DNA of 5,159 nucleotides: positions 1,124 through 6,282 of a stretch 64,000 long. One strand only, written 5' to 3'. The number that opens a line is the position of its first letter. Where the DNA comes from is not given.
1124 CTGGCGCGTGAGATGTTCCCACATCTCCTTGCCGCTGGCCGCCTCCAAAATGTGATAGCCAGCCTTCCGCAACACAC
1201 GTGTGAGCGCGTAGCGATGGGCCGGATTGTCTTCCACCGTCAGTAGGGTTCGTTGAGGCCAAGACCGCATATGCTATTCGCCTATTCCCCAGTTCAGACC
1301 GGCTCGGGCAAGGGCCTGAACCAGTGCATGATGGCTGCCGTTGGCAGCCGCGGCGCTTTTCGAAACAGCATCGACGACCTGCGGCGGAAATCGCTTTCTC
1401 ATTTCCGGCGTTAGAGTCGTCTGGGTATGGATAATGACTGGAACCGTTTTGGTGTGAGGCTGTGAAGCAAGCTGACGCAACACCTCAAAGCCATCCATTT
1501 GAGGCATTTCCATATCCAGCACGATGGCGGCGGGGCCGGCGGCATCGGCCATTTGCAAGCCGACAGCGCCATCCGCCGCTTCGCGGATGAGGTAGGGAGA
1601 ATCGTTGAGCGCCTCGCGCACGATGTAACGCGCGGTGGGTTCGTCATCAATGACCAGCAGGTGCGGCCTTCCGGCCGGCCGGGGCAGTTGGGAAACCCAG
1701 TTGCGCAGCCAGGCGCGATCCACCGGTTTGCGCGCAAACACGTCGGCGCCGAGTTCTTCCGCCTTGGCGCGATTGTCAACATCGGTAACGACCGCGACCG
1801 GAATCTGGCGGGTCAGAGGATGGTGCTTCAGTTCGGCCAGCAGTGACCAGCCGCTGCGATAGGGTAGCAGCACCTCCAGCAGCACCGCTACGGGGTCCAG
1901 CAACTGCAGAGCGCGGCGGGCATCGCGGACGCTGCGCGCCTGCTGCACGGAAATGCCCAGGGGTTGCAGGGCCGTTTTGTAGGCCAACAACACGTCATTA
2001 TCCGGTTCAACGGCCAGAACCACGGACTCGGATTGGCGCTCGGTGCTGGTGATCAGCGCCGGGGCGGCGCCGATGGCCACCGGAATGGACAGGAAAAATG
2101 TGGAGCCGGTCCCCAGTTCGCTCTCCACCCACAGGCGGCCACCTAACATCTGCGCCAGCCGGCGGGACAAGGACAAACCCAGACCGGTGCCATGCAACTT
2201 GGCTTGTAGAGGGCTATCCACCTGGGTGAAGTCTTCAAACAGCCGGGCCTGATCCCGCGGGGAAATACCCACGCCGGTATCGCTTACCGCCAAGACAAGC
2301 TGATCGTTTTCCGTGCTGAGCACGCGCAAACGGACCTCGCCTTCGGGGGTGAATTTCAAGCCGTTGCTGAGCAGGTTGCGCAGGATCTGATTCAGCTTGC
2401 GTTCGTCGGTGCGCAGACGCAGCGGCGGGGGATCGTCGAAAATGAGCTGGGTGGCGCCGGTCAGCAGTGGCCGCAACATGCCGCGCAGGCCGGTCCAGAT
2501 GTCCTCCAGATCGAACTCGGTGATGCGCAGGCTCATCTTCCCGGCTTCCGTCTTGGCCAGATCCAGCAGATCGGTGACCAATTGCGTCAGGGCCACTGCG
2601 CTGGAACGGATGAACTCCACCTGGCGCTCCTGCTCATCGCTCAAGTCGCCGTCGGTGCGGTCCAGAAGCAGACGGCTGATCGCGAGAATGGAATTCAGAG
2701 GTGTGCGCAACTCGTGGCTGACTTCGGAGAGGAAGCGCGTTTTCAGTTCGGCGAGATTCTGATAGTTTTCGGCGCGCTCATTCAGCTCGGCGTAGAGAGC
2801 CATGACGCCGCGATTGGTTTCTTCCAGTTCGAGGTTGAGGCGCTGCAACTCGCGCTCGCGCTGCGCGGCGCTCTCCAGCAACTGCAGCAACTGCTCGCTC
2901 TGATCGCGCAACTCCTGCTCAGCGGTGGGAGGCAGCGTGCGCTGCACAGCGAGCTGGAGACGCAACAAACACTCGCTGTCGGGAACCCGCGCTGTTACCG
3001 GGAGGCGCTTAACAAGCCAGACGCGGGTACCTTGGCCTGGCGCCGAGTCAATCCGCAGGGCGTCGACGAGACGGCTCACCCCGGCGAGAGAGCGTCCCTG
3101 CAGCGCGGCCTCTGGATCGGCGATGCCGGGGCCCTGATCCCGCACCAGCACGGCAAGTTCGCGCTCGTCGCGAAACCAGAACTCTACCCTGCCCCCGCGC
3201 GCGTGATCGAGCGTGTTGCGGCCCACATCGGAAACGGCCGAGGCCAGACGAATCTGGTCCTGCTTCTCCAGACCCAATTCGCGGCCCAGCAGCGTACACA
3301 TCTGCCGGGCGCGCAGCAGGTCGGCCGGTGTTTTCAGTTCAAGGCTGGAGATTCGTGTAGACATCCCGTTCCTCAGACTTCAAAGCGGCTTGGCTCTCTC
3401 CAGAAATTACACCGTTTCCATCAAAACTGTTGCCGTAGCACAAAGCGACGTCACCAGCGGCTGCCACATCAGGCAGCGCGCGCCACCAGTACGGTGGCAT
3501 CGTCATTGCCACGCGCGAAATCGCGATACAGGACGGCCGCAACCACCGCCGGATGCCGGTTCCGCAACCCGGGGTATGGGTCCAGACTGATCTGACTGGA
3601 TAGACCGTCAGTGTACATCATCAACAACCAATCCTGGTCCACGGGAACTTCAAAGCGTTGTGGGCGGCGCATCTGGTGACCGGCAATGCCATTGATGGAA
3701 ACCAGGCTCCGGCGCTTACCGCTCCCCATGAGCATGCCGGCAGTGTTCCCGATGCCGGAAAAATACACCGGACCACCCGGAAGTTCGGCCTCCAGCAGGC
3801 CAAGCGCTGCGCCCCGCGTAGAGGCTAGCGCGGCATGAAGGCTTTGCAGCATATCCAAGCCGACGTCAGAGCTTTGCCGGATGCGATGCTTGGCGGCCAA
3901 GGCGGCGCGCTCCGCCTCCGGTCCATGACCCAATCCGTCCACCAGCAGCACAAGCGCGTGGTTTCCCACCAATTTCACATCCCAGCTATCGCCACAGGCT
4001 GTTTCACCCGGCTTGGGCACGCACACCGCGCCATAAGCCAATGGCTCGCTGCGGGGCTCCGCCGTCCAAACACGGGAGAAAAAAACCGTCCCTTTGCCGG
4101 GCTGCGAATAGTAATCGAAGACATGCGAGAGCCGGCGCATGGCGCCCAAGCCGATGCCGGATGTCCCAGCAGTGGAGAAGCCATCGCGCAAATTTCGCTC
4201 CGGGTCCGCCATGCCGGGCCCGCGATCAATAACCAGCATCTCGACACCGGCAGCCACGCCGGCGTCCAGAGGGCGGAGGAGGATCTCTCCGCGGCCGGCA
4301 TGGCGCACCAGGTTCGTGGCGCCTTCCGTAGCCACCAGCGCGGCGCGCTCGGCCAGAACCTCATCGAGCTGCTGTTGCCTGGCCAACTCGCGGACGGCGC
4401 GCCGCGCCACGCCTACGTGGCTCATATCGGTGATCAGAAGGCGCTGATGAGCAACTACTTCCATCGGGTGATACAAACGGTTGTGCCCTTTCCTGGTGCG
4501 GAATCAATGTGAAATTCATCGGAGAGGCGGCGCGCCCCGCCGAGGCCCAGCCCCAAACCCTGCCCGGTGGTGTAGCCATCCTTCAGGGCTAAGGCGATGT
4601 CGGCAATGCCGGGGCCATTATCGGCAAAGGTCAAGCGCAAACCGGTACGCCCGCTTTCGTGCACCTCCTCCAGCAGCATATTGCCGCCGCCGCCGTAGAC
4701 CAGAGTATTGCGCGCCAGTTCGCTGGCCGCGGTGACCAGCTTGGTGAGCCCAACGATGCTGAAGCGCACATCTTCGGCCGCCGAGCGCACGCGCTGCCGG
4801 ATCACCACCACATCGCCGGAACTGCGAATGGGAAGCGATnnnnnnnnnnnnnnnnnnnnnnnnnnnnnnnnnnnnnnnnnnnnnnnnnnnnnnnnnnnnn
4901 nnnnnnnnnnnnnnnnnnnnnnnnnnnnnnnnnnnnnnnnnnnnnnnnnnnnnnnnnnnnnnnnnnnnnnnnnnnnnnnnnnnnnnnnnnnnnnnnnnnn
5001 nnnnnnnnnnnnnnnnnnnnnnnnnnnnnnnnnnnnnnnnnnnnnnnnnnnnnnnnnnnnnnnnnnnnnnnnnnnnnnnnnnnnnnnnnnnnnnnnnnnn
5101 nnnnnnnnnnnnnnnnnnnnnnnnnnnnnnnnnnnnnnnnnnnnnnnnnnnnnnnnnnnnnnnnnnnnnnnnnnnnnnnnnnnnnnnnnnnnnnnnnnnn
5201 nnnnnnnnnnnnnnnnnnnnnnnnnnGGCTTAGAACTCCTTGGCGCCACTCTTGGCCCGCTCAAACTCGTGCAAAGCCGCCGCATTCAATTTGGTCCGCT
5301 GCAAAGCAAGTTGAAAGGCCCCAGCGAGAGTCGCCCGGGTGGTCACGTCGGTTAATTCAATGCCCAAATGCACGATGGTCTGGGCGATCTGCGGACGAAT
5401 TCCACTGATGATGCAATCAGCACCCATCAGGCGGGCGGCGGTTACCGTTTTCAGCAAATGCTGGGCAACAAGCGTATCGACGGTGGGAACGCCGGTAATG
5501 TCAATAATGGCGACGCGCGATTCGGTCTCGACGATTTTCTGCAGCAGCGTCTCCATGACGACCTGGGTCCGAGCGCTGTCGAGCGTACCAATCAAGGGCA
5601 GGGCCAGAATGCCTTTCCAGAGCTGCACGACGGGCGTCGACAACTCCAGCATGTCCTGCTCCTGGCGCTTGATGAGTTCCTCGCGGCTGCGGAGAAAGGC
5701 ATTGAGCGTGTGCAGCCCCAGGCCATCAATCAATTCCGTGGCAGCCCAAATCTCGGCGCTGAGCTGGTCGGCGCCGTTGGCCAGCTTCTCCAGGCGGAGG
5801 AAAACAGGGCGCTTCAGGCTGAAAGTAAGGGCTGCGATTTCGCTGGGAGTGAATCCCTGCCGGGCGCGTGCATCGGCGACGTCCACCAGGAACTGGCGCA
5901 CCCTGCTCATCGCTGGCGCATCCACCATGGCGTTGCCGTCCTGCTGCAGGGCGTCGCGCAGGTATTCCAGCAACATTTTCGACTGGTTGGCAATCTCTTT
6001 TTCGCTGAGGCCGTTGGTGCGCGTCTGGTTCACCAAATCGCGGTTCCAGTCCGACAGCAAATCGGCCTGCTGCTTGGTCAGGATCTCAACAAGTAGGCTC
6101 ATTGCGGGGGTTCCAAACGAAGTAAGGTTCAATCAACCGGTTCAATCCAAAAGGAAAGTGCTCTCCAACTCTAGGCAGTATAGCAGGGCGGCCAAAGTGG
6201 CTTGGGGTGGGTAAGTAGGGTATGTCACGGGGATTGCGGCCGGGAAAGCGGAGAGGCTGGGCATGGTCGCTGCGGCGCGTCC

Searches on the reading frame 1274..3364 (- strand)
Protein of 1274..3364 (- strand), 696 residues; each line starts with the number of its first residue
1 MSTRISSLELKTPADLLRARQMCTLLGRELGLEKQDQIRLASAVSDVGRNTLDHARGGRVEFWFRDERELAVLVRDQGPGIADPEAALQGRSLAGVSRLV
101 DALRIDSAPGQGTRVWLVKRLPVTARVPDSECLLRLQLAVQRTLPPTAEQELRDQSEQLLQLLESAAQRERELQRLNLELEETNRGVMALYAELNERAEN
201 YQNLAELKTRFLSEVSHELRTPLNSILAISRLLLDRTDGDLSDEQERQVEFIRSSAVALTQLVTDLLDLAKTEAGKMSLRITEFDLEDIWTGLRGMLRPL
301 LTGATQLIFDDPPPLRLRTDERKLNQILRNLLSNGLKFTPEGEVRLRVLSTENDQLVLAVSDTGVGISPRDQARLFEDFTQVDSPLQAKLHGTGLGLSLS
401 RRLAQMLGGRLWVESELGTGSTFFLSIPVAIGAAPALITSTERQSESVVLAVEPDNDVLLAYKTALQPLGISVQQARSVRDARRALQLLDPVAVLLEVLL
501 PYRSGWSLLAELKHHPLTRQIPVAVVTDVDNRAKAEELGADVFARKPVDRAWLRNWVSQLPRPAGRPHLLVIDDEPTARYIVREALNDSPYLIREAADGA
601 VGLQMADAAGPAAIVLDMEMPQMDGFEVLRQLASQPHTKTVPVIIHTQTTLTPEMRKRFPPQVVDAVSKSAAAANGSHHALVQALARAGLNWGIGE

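Call 53: search_protein_families(library=pfam, proteins=[window:1274-3364:-], max_evalue=0.00001)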
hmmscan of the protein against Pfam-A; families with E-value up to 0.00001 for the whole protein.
window:1274-3364:- (696 aa): 4 families
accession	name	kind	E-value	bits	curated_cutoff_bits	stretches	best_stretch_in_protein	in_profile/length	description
PF02518.31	HATPase_c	-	8.3e-37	126.5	26.4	2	319-430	1-110/111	Histidine kinase-, DNA gyrase B-, and HSP90-like ATPase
PF00072.30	Response_reg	-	2.1e-30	105.6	30.2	2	570-673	2-103/111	Response regulator receiver domain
PF00512.31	HisKA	-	2.7e-16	59.8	26.9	1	208-275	2-66/66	His Kinase A (phospho-acceptor) domain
PF13581.12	HATPase_c_2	-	3.6e-12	46.8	27.4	1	12-119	4-127/127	Histidine kinase-like ATPase domain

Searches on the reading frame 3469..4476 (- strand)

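Call 91: search_protein_families(library=pfam, proteins=[window:3469-4476:-], max_evalue=0.00001)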
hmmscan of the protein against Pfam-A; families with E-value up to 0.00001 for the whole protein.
window:3469-4476:- (335 aa): 3 families
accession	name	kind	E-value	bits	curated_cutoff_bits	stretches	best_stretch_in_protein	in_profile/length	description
PF13581.12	HATPase_c_2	-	1.8e-15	57.5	27.4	1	18-131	5-123/127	Histidine kinase-like ATPase domain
PF02518.31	HATPase_c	-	1.5e-07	32.2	26.4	1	44-133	5-104/111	Histidine kinase-, DNA gyrase B-, and HSP90-like ATPase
PF07228.17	SpoIIE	-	8.8e-07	29.5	25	1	173-333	4-190/192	Stage II sporulation protein E (SpoIIE)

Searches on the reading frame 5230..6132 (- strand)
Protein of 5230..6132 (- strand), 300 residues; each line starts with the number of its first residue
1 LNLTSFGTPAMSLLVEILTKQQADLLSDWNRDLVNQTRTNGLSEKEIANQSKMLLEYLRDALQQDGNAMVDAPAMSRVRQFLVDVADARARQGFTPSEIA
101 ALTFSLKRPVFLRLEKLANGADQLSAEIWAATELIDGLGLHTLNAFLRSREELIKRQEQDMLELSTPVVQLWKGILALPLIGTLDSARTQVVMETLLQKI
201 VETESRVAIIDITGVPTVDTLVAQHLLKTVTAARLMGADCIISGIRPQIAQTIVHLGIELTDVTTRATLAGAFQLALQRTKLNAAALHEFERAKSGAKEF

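Call 91: search_protein_families(library=pfam, proteins=[window:5230-6132:-], max_evalue=0.00001)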
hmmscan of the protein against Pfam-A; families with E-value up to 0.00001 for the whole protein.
window:5230-6132:- (300 aa): 2 families
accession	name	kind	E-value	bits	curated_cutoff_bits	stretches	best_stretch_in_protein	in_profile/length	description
PF14361.12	RsbRD_N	-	6.4e-20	72.2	24.3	1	14-115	1-104/104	RsbT co-antagonist protein rsbRD N-terminal domain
PF01740.26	STAS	-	1.5e-14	54.1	22.6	1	172-269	7-103/106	STAS domain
